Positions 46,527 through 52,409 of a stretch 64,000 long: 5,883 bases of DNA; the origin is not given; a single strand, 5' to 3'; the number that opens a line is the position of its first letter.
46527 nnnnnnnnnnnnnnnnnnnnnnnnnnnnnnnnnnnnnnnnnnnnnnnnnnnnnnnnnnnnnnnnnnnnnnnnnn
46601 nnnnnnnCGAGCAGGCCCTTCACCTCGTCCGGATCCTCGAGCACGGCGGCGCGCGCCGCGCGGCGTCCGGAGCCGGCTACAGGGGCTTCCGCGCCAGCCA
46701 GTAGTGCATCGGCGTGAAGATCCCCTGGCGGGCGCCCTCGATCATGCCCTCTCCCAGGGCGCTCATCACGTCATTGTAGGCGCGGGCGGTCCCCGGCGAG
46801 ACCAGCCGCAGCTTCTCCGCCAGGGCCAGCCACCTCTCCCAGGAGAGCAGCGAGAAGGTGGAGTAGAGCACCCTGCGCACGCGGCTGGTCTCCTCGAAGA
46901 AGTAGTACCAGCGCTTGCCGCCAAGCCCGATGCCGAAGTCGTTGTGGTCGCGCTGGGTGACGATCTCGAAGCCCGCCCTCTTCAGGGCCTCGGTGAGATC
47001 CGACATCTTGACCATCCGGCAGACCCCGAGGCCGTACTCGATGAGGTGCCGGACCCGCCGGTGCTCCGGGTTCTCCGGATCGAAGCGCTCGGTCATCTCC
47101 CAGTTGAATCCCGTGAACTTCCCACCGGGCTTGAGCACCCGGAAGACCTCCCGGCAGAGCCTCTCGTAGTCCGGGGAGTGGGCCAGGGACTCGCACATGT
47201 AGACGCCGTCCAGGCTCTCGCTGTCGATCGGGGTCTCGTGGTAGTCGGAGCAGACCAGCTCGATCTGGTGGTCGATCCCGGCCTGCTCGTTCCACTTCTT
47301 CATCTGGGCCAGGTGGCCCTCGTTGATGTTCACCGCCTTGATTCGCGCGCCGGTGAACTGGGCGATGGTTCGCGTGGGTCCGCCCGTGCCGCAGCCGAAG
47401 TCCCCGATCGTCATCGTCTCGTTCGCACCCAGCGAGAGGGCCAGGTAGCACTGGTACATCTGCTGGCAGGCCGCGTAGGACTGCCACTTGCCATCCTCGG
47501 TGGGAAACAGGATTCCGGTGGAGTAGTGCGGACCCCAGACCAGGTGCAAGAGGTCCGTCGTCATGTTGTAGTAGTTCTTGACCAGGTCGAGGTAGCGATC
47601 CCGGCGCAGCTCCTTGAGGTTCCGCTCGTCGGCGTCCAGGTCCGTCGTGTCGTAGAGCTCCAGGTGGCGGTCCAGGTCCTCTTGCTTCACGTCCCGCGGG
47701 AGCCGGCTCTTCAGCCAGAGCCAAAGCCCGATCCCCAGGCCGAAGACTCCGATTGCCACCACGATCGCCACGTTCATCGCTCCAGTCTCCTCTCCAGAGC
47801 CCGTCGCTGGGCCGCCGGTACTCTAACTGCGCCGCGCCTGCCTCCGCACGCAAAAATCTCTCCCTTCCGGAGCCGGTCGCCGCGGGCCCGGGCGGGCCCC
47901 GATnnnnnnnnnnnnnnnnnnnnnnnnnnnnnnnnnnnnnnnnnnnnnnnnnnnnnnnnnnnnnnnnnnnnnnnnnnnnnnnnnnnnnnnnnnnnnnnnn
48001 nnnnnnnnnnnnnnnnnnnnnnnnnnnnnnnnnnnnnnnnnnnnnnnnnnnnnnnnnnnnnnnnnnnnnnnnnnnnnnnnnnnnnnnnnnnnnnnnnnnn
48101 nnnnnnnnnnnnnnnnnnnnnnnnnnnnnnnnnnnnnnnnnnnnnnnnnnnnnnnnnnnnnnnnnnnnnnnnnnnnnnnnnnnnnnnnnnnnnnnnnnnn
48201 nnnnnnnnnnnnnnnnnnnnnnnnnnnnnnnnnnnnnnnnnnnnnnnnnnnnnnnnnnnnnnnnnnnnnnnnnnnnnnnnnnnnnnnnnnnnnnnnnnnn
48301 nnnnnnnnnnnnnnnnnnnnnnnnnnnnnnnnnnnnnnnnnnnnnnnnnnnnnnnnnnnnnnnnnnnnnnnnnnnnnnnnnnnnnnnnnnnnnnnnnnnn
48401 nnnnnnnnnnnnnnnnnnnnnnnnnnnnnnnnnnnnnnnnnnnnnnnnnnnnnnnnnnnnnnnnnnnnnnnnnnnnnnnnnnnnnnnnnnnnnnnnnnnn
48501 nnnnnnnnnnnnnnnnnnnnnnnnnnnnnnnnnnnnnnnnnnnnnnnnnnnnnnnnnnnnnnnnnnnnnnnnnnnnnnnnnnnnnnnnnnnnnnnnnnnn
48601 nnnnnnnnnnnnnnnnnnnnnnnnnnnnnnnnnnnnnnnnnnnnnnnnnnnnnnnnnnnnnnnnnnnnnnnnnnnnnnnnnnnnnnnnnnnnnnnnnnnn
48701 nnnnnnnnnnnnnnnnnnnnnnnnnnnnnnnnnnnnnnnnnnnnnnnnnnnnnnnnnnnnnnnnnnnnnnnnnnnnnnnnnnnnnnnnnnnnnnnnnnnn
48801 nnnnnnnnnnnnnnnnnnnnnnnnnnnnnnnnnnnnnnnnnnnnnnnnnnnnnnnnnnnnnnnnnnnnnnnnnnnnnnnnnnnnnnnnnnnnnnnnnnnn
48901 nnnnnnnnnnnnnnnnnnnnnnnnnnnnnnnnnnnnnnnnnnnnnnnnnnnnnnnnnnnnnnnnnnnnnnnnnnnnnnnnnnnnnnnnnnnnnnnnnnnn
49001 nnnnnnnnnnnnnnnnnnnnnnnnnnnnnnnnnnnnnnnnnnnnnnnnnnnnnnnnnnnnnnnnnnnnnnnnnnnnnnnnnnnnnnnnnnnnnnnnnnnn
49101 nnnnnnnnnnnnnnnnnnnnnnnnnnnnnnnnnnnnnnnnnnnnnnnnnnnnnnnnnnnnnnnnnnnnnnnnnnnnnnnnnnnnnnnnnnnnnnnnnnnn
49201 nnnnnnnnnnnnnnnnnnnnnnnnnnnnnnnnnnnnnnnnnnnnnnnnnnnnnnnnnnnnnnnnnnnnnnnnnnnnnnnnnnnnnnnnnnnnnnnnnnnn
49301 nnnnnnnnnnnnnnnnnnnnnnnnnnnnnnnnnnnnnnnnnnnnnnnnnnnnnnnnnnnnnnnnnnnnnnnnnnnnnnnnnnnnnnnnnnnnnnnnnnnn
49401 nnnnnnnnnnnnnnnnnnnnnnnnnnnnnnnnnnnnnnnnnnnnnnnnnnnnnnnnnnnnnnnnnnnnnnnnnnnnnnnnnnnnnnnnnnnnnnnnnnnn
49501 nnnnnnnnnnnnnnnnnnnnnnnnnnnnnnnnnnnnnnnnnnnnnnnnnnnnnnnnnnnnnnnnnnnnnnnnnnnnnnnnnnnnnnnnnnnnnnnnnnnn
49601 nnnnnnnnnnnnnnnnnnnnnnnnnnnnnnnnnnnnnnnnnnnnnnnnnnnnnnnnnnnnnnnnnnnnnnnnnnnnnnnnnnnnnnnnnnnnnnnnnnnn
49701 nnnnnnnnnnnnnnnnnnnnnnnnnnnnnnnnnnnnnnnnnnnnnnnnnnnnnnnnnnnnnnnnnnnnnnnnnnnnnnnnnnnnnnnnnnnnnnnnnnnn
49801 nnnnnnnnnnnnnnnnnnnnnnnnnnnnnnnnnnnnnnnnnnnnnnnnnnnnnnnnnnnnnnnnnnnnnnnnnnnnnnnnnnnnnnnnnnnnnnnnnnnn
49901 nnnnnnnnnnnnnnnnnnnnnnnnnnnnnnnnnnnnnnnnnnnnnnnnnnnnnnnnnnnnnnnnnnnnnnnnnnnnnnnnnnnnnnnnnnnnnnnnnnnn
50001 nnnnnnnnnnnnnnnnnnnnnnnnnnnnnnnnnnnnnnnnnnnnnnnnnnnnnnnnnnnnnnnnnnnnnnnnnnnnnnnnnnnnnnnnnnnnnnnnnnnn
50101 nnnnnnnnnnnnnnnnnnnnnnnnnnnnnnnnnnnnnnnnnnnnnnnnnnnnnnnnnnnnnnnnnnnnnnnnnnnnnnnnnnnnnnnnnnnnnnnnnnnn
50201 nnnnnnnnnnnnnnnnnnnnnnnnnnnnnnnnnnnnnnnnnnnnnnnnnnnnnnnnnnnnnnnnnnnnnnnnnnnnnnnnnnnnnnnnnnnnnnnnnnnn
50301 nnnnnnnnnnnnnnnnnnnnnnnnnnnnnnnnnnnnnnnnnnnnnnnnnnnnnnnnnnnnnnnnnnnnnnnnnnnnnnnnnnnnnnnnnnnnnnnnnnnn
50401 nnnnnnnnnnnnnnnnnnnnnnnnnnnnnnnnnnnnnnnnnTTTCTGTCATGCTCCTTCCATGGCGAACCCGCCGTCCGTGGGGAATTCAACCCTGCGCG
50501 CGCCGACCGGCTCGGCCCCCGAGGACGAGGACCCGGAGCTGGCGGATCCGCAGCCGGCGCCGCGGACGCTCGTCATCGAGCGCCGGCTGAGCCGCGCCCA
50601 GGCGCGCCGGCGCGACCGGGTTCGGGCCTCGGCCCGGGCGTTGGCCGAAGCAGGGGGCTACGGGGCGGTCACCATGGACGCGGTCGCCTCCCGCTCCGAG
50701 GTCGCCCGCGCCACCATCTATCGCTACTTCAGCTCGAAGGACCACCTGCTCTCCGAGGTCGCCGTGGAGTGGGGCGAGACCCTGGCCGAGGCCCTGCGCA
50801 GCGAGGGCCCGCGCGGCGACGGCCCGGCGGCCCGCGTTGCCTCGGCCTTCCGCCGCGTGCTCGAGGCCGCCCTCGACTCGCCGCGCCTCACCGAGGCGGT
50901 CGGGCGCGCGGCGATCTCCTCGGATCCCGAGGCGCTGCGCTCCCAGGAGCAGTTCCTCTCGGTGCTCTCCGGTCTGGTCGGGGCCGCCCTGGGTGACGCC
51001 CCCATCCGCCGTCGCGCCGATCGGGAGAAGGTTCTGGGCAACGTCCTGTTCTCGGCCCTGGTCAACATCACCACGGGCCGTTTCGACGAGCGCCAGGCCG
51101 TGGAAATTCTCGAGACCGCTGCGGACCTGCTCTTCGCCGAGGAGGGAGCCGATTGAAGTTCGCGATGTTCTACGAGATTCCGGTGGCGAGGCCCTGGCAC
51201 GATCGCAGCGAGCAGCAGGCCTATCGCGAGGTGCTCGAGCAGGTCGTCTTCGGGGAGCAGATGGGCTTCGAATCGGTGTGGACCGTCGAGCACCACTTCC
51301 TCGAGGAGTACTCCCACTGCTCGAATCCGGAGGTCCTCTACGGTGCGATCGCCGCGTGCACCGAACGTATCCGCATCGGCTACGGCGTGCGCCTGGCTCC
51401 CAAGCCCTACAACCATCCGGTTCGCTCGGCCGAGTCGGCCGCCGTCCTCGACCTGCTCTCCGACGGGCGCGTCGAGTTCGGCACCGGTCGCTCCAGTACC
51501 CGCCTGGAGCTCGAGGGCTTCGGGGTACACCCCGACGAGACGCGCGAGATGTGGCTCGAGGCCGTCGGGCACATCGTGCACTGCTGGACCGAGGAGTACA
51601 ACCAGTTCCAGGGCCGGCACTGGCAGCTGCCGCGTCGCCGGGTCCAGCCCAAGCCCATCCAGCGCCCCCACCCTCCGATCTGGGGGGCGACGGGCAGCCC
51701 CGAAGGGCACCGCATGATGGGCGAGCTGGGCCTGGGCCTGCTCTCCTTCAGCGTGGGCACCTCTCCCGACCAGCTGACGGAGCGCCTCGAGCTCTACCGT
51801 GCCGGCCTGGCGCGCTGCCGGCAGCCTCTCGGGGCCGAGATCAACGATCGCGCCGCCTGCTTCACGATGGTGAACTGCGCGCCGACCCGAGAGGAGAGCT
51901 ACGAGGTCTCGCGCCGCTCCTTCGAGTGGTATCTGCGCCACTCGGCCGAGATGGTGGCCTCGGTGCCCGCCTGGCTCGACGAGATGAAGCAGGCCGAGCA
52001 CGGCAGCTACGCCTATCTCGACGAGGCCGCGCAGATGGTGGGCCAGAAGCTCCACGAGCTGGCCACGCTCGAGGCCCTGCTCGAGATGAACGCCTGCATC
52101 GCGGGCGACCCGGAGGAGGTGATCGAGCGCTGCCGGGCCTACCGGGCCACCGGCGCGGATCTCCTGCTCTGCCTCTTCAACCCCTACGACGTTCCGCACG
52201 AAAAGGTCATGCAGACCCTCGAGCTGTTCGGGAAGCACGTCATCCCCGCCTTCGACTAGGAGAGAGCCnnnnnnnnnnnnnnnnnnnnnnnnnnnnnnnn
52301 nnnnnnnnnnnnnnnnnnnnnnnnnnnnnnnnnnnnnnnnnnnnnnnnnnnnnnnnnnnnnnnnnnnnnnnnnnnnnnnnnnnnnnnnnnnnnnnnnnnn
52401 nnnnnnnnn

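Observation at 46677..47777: Membrane-anchored ERG6/SMT-type sterol C-methyltransferase homologue in a bacterial chromosome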

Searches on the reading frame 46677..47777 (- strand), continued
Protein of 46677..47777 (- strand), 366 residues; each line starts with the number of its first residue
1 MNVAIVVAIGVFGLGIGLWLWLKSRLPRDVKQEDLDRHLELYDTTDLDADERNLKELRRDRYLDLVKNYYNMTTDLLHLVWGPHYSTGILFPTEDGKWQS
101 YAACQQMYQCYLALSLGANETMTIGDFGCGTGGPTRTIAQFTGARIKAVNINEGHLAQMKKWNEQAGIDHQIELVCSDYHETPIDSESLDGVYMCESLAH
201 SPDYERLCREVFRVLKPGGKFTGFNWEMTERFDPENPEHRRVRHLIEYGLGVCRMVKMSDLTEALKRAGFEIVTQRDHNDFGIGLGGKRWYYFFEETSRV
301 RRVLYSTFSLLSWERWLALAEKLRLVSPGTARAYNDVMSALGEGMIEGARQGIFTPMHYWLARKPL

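Call 105: fold_search(model_id=the predicted structure, library=pdb)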
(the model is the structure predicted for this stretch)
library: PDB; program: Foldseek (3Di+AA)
matches with E <= 10: 1946; with E <= 0.001: 1375
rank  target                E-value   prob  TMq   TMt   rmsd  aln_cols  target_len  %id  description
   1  5gm1_E                5.1e-18  1.00  0.55  0.71  11.4       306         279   20  Crystal structure of methyltransferase TleD complexed with SAH (released 2016-09-28)
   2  5gm1_B                7.2e-18  1.00  0.56  0.71  12.2       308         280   21  Crystal structure of methyltransferase TleD complexed with SAH (released 2016-09-28)
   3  5gm1_K                1.4e-17  1.00  0.56  0.71  11.3       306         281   20  Crystal structure of methyltransferase TleD complexed with SAH (released 2016-09-28)
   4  5gm2_G                1.7e-17  1.00  0.56  0.75   7.0       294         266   21  Crystal structure of methyltransferase TleD complexed with SAH and teleocidin A1 (released 2016-09-28)
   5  5gm2_N                1.7e-17  1.00  0.55  0.72  12.2       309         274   20  Crystal structure of methyltransferase TleD complexed with SAH and teleocidin A1 (released 2016-09-28)
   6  5gm2_M                2.4e-17  1.00  0.56  0.75   7.8       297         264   20  Crystal structure of methyltransferase TleD complexed with SAH and teleocidin A1 (released 2016-09-28)
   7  2o57_A                3.8e-17  1.00  0.60  0.76   4.6       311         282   20  Crystal Structure of a putative sarcosine dimethylglycine methyltransferase from Galdieria sulphuraria (released 2006-12-19)
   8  2o57_B                5.6e-17  1.00  0.60  0.79   4.3       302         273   20  Crystal Structure of a putative sarcosine dimethylglycine methyltransferase from Galdieria sulphuraria (released 2006-12-19)
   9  5gm2_B                8.3e-17  1.00  0.55  0.70  12.2       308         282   20  Crystal structure of methyltransferase TleD complexed with SAH and teleocidin A1 (released 2016-09-28)
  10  5gm1_A                8.8e-17  1.00  0.56  0.71  12.3       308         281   21  Crystal structure of methyltransferase TleD complexed with SAH (released 2016-09-28)
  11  5gm1_C                1.0e-16  1.00  0.56  0.71  12.2       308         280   21  Crystal structure of methyltransferase TleD complexed with SAH (released 2016-09-28)
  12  5gm2_L                1.4e-16  1.00  0.56  0.75   7.0       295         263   20  Crystal structure of methyltransferase TleD complexed with SAH and teleocidin A1 (released 2016-09-28)
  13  5gm2_J                1.7e-16  1.00  0.53  0.70  12.2       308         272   19  Crystal structure of methyltransferase TleD complexed with SAH and teleocidin A1 (released 2016-09-28)
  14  4pne_B                3.3e-16  1.00  0.59  0.76   5.1       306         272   21  Crystal Structure of the [4+2]-Cyclase SpnF (released 2015-02-18)
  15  4pne_A                5.8e-16  1.00  0.57  0.76   5.1       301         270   20  Crystal Structure of the [4+2]-Cyclase SpnF (released 2015-02-18)
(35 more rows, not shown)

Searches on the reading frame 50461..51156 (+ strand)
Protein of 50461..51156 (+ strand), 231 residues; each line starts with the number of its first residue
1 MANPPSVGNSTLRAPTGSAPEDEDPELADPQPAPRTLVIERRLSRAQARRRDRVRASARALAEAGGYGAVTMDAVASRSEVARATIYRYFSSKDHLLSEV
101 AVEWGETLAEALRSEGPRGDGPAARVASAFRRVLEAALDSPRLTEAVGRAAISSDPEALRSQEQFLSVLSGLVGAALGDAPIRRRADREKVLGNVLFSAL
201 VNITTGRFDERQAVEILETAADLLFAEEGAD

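Call 16: search_protein_families(library=pfam, proteins=[window:50461-51156:+], max_evalue=0.001)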
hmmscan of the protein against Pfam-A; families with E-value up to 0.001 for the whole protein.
window:50461-51156:+ (231 aa): 4 families
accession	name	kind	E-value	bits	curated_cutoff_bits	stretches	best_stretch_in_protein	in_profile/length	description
PF00440.29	TetR_N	-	2.6e-14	53.2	24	1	56-100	3-47/47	Bacterial regulatory proteins, tetR family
PF17925.6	TetR_C_20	-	8.5e-11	42.5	26.5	1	119-224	1-107/107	Tetracyclin repressor-like, C-terminal domain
PF19594.4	DUF6099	-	0.00029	21.4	25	0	127-186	17-76/142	Family of unknown function (DUF6099)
PF02796.21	HTH_7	-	0.00097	19.7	23.8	0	56-92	12-44/45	Helix-turn-helix domain of resolvase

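Call 100: search_solved_structures(query=window:50461-51156:+, max_evalue=0.0001)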
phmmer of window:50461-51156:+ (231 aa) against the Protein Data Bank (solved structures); distinct sequences matched with E-value up to 0.0001: 19.
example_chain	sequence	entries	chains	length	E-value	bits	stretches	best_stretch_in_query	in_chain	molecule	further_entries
5ua2_A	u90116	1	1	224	1.1e-16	64.5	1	29-228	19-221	HTH-type transcriptional repressor KstR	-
5cw8_A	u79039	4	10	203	3.7e-16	62.7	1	44-228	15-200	HTH-type transcriptional repressor KstR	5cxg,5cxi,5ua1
5aqc_A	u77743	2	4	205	3.9e-16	62.7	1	44-228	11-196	HTH-TYPE TRANSCRIPTIONAL REPRESSOR KSTR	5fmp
3mnl_A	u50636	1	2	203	4.1e-16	62.6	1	43-228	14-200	TRANSCRIPTIONAL REGULATORY PROTEIN (PROBABLY TETR-FAMILY)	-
3bjb_A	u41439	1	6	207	5e-10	42.7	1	44-225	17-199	Probable transcriptional regulator, TetR family protein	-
3he0_A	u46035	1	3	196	2.5e-09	40.4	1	49-122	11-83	Transcriptional regulator, TetR family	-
3f1b_A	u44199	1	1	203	4.4e-06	29.8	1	42-135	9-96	TetR-like transcriptional regulator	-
4jl3_A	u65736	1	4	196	4.8e-06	29.7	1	44-215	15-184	Transcriptional regulator, TetR family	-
4jkz_A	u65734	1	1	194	5.6e-06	29.5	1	48-215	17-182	Transcriptional regulator, TetR family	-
2of7_A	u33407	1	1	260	6.7e-06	29.2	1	30-123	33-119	Putative tetR-family transcriptional regulator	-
3g7r_A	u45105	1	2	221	9.6e-06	28.7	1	44-132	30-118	Putative transcriptional regulator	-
6g87_A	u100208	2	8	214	1.1e-05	28.5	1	44-109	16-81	TetR/AcrR family transcriptional regulator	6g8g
8wrf_A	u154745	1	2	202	1.8e-05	27.8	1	49-135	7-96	Probable transcriptional regulator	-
3bqy_A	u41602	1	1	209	2e-05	27.7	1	53-180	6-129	Putative TetR family transcriptional regulator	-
2qwt_A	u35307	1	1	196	2.5e-05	27.3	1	41-219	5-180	Transcriptional regulator, TetR family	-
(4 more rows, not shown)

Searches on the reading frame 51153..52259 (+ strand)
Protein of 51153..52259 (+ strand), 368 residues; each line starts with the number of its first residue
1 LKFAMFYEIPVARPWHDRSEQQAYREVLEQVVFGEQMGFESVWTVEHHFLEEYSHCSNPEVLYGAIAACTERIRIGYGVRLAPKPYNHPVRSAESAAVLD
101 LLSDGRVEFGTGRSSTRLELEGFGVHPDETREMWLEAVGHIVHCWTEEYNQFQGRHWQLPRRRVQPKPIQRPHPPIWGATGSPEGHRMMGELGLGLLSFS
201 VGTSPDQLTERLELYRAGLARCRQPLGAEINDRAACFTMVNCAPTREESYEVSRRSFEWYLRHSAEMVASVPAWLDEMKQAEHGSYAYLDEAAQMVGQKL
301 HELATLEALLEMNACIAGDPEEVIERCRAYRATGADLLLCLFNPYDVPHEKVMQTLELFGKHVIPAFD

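Call 17: search_protein_families(library=pfam, proteins=[window:51153-52259:+], max_evalue=0.001)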
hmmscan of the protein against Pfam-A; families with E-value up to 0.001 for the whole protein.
window:51153-52259:+ (368 aa): 1 family
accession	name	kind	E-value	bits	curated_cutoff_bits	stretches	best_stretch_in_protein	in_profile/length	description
PF00296.26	Bac_luciferase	-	5.3e-58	197.3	27.9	1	13-336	10-313/314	Luciferase-like monooxygenase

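Call 76: search_solved_structures(query=window:51153-52259:+, max_evalue=1e-30)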
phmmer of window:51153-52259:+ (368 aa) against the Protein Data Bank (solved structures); distinct sequences matched with E-value up to 1e-30: 0.
